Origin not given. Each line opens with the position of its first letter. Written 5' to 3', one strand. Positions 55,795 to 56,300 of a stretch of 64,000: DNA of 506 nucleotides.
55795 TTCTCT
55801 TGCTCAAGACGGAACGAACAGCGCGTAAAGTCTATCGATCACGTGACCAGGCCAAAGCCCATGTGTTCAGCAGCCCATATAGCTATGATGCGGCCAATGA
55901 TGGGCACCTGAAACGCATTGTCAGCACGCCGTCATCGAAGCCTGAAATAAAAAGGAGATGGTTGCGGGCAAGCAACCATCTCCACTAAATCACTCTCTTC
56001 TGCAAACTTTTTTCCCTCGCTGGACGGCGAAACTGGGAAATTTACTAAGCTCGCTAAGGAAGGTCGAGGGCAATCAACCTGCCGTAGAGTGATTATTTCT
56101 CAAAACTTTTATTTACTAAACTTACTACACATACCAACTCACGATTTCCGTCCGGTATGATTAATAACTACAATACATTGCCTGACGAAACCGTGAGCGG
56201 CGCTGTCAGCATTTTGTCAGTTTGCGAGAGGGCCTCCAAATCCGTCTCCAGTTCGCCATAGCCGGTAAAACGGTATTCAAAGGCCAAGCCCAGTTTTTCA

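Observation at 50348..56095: Three diverged copies of a ~140-nt structured RNA-like element with repeated UGCCC loops: candidate new multicopy sRNA family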

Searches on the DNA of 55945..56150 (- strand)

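Call 26: build_rna_model(alignment_id=A3)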
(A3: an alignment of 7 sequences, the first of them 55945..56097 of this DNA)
Model R1 built from alignment A3 (7 sequences, 157 columns); structure: RNAalifold consensus.
model positions 153; base pairs 39; branch points 2; effective number of sequences 1.51; information 0.59 bits per position. Calibrated on 0.2 Mb of random sequence (short: E-values are rough).
structure used (alignment columns):
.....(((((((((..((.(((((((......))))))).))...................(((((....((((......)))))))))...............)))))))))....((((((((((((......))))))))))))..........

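Call 27: search_with_rna_model(model_id=R1, sources=[window, L001, L002, L003, L004, L005, L006, L007, L008, L009, L010, L011, L012, L013, L014, L015, L016, L017, L018, L019, L020, L021, L022, L023, L024, L025, L026, L027, L028, L029, L030, L031, L032, L033, L034, L035], max_evalue=1)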
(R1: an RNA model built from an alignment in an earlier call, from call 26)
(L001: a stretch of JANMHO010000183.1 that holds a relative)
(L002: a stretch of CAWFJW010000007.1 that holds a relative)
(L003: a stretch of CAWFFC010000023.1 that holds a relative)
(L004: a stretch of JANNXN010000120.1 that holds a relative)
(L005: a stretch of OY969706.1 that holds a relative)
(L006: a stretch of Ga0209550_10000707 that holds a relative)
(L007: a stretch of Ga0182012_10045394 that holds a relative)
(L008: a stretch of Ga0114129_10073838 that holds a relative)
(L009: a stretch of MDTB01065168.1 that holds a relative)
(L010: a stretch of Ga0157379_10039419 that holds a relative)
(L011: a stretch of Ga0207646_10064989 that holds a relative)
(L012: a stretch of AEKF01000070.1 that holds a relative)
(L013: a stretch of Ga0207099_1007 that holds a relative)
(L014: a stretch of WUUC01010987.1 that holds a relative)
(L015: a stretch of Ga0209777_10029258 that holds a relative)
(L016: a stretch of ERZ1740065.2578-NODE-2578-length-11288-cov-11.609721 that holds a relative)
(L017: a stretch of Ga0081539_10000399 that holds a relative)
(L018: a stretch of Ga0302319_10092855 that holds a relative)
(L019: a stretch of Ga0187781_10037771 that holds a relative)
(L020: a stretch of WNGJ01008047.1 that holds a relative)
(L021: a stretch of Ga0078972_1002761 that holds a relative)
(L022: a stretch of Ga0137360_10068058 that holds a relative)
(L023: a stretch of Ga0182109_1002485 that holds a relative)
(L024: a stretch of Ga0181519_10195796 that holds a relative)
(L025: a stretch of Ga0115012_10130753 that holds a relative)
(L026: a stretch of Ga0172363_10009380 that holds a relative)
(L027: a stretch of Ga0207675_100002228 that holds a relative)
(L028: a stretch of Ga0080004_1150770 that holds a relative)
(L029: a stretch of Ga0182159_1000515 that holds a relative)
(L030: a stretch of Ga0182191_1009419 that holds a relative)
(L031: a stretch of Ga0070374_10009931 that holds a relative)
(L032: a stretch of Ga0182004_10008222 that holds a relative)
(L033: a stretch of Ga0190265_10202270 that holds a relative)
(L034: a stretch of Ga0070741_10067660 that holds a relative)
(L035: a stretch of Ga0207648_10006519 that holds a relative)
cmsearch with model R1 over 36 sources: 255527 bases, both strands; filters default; matches with E-value up to 1: 17.
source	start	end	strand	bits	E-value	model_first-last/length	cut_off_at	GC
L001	3713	3865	-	178.9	2.2e-44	1-153/153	no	0.48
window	55945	56097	-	178.8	2.3e-44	1-153/153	no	0.46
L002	447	598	-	171.8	1.5e-42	1-153/153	no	0.49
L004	1713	1864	+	155.5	2.6e-38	1-153/153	no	0.47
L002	219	367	-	151.7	2.7e-37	1-153/153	no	0.48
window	50937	51085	-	147.8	2.8e-36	1-153/153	no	0.49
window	50343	50490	-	117.7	1.9e-28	1-153/153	no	0.53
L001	3126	3236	-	75.5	1.9e-17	1-153/153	no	0.43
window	55916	55992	+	28.4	3.5e-05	1-153/153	no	0.48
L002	429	494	+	28.1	4.3e-05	1-153/153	no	0.44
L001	3694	3760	+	27.7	5.5e-05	1-153/153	no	0.45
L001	3132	3164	+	26.8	9.6e-05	112-144/153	no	0.55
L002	190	266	+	23.6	0.00066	1-153/153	no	0.51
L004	1826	1858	-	22.9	0.001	112-144/153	no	0.55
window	50908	50984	+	22.8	0.001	1-153/153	no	0.45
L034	3100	3178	-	11.6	0.88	1-153/153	no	0.35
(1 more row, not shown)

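Call 40: search_with_rna_model(model_id=R1, sources=[L036, L037, L038, L039, L040, L041, L042, L043, L044, L045, L046, L047, L048, L049, L050], max_evalue=1)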
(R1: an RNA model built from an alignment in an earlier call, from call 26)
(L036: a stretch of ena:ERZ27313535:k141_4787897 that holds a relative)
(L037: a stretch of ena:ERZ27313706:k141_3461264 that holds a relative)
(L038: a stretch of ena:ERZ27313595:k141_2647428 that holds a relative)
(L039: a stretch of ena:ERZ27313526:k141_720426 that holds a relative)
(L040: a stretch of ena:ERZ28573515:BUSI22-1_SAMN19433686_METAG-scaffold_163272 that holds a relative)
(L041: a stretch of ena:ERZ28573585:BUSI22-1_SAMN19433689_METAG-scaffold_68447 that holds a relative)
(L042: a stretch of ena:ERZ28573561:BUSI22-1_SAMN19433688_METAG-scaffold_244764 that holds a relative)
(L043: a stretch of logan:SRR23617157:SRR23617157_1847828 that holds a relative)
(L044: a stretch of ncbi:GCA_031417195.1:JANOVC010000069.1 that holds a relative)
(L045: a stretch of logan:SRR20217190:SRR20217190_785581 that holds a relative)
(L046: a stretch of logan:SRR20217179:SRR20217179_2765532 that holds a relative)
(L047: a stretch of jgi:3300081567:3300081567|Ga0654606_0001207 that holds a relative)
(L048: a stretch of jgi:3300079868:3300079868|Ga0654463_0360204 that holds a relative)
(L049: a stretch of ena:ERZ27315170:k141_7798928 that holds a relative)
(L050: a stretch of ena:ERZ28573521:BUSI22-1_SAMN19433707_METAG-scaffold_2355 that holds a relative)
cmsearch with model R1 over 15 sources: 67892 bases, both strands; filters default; matches with E-value up to 1: 32.
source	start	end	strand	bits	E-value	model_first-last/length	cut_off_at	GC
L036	3275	3426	+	153.9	1.9e-38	1-153/153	no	0.47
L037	3256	3407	+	153.9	1.9e-38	1-153/153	no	0.47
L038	1648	1799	+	153.9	1.9e-38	1-153/153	no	0.47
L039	2368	2519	+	153.9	1.9e-38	1-153/153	no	0.47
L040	2553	2704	+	153.9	1.9e-38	1-153/153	no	0.47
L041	2369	2520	+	153.9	1.9e-38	1-153/153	no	0.47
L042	1458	1609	+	153.9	1.9e-38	1-153/153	no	0.47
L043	955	1081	+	109.6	6.4e-27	1-128/153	3'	0.46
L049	4776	4930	+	93.7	9.1e-23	1-153/153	no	0.48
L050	2612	2766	+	93.7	9.1e-23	1-153/153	no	0.48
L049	5568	5720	+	67.9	4.7e-16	1-153/153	no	0.5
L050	3404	3556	+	67.9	4.7e-16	1-153/153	no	0.5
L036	4105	4216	+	64.2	4.6e-15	1-153/153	no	0.46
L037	4077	4188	+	64.2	4.6e-15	1-153/153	no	0.46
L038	2493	2604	+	64.2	4.6e-15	1-153/153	no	0.46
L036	3379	3445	-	27.7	1.4e-05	1-153/153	no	0.43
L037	3360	3426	-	27.7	1.4e-05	1-153/153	no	0.43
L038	1752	1818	-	27.7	1.4e-05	1-153/153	no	0.43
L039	2472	2538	-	27.7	1.4e-05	1-153/153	no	0.43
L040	2657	2704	-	25.3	6.1e-05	106-153/153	5'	0.44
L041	2473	2520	-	25.3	6.1e-05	106-153/153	5'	0.44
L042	1562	1609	-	25.3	6.1e-05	106-153/153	5'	0.44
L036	4169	4286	-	23.8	0.00015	1-153/153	no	0.42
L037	4141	4258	-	23.8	0.00015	1-153/153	no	0.42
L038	2557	2674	-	23.8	0.00015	1-153/153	no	0.42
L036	3902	3996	+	19.7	0.0018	1-153/153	no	0.56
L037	3874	3968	+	19.7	0.0018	1-153/153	no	0.56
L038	2290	2384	+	19.7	0.0018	1-153/153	no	0.56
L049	4883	4975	-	16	0.017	1-153/153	no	0.46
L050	2719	2811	-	16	0.017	1-153/153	no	0.46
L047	5107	5169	+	15.1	0.028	1-153/153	no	0.43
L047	5122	5254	-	10.5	0.44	1-153/153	no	0.47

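Call 50: search_with_rna_model(model_id=R1, sources=[L051, L052, L053, L054, L055, L056, L057], max_evalue=5)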
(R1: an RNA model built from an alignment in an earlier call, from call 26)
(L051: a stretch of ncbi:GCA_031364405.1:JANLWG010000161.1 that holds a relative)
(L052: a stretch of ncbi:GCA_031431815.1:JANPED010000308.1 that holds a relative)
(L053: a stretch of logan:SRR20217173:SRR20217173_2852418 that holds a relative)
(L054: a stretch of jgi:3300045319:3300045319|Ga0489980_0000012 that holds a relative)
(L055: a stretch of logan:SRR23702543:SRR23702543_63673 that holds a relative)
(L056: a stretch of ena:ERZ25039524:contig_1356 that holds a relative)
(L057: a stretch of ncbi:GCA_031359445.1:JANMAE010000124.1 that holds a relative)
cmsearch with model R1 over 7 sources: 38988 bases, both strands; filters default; matches with E-value up to 5: 0.
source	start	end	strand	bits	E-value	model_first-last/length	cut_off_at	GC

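Call 56: search_with_rna_model(model_id=R1, sources=[L058, L059, L060, L061, L062], max_evalue=5)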
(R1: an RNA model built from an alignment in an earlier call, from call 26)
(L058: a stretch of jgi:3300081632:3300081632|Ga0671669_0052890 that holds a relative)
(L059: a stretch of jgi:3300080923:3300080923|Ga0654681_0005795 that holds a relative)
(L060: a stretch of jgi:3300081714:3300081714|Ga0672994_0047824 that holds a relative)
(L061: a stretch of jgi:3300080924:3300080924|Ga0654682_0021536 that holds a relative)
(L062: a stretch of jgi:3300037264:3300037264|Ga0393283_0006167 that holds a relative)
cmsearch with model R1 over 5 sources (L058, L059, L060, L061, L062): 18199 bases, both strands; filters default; matches with E-value up to 5: 9.
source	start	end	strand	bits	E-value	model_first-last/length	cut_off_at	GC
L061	2264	2418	+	96.4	4.7e-24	1-153/153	no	0.48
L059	3761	3915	+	84.5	6.3e-21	1-153/153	no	0.49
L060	1274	1428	+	84.5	6.3e-21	1-153/153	no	0.49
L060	1945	2097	+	69.2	6e-17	1-153/153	no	0.53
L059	4432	4584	+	68.3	1e-16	1-153/153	no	0.54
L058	1756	1901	+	44.6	1.5e-10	1-153/153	no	0.53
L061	2371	2464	-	17.7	0.0016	1-153/153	no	0.49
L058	1863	1895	-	15.8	0.0049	112-144/153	no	0.61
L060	2050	2104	-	13.8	0.016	1-153/153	no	0.49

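Call 57: search_with_rna_model(model_id=R1, sources=[window, L001, L002, L036, L049, L058, L059, L060, L061], max_evalue=1e-8, make_alignment=true)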
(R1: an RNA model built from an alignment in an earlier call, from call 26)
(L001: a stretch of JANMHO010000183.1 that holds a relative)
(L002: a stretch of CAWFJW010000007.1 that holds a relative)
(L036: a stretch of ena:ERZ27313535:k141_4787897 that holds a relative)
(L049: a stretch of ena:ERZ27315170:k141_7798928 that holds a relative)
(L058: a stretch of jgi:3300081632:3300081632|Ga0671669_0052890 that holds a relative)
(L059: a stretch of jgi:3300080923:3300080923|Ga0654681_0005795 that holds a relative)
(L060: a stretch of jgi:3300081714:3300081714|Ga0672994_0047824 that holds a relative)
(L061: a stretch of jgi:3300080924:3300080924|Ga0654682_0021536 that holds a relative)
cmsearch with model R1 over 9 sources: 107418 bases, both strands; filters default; matches with E-value up to 1e-8: 17.
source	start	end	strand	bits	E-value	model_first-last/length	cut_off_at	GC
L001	3713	3865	-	178.9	9.1e-45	1-153/153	no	0.48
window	55945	56097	-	178.8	9.8e-45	1-153/153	no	0.46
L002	447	598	-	171.8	6.3e-43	1-153/153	no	0.49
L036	3275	3426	+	153.9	3e-38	1-153/153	no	0.47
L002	219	367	-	151.7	1.1e-37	1-153/153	no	0.48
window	50937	51085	-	147.8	1.2e-36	1-153/153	no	0.49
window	50343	50490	-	117.7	8.1e-29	1-153/153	no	0.53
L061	2264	2418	+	96.4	2.8e-23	1-153/153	no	0.48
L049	4776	4930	+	93.7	1.4e-22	1-153/153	no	0.48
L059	3761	3915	+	84.5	3.7e-20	1-153/153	no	0.49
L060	1274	1428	+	84.5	3.7e-20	1-153/153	no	0.49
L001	3126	3236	-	75.5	7.9e-18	1-153/153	no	0.43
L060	1945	2097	+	69.2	3.5e-16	1-153/153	no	0.53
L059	4432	4584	+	68.3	6e-16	1-153/153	no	0.54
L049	5568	5720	+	67.9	7.5e-16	1-153/153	no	0.5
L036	4105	4216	+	64.2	7.3e-15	1-153/153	no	0.46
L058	1756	1901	+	44.6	8.9e-10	1-153/153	no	0.53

Alignment A5: 17 matches aligned to the model, 165 columns, each read 5' to 3' on its own strand. Consensus structure (alignment columns), stored with it:
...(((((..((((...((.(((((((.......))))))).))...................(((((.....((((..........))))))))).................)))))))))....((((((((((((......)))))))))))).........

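Call 75: search_dna_similar(query=window:55945-56150:-, collection=plasmids, mode=distant, max_evalue=0.01)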
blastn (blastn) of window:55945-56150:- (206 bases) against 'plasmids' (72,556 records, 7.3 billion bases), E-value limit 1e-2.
No match.

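Call 76: search_dna_similar(query=window:55945-56150:-, collection=phages, mode=distant, max_evalue=0.01)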
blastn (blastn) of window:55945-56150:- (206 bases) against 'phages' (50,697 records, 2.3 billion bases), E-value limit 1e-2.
No match.

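Call 77: build_rna_model(alignment_id=A5)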
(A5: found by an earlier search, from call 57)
Model R2 built from alignment A5 (17 sequences, 165 columns); structure: stored with the alignment.
model positions 153; base pairs 39; branch points 2; effective number of sequences 2.81; information 0.59 bits per position. Calibrated on 0.2 Mb of random sequence (short: E-values are rough).
structure used (alignment columns):
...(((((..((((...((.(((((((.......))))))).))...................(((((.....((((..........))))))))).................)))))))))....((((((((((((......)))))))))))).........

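Call 78: search_with_rna_model(model_id=R2, sources=[window, L001, L002, L003, L005, L036, L044, L047, L049, L051, L052, L054, L056, L057, L058, L059, L060, L061, L062, L006, L007, L008, L009, L010, L011, L012, L013, L014, L015, L016, L017, L018, L019, L020, L021, L022, L023, L024, L025, L026, L027, L028, L029, L030, L031, L032, L033, L034, L035], max_evalue=1)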
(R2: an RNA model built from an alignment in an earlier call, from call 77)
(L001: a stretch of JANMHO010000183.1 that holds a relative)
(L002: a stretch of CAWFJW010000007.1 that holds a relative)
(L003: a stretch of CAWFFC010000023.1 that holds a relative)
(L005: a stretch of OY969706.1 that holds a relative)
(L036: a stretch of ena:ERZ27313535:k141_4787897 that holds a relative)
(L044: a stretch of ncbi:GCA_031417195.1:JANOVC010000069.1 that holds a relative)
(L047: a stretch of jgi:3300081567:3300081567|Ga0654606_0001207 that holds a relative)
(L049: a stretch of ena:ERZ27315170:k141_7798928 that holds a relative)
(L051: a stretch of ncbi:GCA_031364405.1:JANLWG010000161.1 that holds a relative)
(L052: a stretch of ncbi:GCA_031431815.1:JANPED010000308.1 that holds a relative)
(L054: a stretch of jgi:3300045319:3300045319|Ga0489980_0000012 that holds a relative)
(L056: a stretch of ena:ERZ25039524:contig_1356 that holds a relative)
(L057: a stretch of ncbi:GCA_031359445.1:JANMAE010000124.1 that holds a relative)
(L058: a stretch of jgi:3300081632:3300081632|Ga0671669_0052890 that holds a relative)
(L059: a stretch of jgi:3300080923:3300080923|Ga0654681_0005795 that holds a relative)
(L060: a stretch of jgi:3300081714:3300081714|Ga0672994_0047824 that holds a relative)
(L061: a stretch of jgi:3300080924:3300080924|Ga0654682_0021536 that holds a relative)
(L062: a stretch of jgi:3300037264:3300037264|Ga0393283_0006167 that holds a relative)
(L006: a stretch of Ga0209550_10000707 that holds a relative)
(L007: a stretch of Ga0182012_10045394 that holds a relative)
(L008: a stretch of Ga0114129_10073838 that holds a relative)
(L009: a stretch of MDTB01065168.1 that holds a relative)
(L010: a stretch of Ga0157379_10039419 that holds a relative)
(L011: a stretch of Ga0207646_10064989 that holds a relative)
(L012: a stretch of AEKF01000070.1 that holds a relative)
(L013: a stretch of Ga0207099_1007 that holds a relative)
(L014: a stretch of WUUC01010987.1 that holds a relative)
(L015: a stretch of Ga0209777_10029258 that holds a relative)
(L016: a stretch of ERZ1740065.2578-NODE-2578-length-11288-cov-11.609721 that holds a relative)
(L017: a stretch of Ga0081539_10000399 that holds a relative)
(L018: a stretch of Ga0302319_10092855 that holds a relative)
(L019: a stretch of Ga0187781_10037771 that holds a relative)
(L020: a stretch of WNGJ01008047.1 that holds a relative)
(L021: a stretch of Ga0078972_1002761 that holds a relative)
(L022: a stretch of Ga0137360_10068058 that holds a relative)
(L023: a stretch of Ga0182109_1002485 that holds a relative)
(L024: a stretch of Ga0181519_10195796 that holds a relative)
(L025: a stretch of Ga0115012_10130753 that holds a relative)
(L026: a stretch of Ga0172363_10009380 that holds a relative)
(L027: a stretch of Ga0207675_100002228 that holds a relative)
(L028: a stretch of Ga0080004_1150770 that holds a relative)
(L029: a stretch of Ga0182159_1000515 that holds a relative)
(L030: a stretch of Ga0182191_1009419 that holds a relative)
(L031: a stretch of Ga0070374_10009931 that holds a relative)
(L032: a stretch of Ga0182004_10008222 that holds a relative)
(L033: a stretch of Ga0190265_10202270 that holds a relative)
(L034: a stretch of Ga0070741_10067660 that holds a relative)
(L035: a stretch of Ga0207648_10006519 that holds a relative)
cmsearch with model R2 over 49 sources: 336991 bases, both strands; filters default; matches with E-value up to 1: 39.
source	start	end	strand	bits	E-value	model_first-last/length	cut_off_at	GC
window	55945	56097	-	164.7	1.7e-43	1-153/153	no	0.46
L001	3713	3865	-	162.4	7.4e-43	1-153/153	no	0.48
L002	447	598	-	156.5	3.4e-41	1-153/153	no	0.49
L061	2264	2418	+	145.7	3.3e-38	1-153/153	no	0.48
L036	3275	3426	+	142.4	2.9e-37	1-153/153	no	0.47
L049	4776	4930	+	142.3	3.1e-37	1-153/153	no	0.48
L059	3761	3915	+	137.9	5.2e-36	1-153/153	no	0.49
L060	1274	1428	+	137.9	5.2e-36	1-153/153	no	0.49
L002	219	367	-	134.5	4.5e-35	1-153/153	no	0.48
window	50937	51085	-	128.9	1.7e-33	1-153/153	no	0.49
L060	1945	2097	+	127.6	4e-33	1-153/153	no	0.53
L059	4432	4584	+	126.8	6.6e-33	1-153/153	no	0.54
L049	5568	5720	+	124.2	3.4e-32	1-153/153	no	0.5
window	50343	50490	-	93.3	1.5e-23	1-153/153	no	0.53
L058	1756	1901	+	90.1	1.1e-22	1-153/153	no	0.53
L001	3126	3236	-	89.7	1.4e-22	1-153/153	no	0.43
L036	4105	4216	+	82.9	1.2e-20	1-153/153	no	0.46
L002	447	494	+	31.5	2.7e-06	1-153/153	no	0.42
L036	3379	3445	-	31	3.6e-06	1-153/153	no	0.43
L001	3694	3760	+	31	3.7e-06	1-153/153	no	0.45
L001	3101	3173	+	28.7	1.5e-05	1-153/153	no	0.52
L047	5078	5169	+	28.1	2.3e-05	1-153/153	no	0.45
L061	2371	2464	-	25.5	0.00012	1-153/153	no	0.49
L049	4883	4975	-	25.3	0.00014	1-153/153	no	0.46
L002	219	266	+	24.8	0.00019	1-153/153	no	0.44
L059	4537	4591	-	23.2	0.00053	1-153/153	no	0.49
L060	2050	2104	-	23.2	0.00053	1-153/153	no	0.49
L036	4169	4233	-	22.2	0.001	1-153/153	no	0.42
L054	4676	4729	+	20.7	0.0027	1-153/153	no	0.5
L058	1854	1919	-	19.8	0.0048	1-153/153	no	0.48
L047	5122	5254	-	19.1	0.0076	1-153/153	no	0.47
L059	3868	3926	-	18.3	0.012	1-153/153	no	0.44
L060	1381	1439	-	18.3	0.012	1-153/153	no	0.44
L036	3931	3996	+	18.3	0.012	1-153/153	no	0.56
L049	5683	5710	-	16.8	0.033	116-143/153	no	0.57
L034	3100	3178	-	13.2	0.33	1-153/153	no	0.35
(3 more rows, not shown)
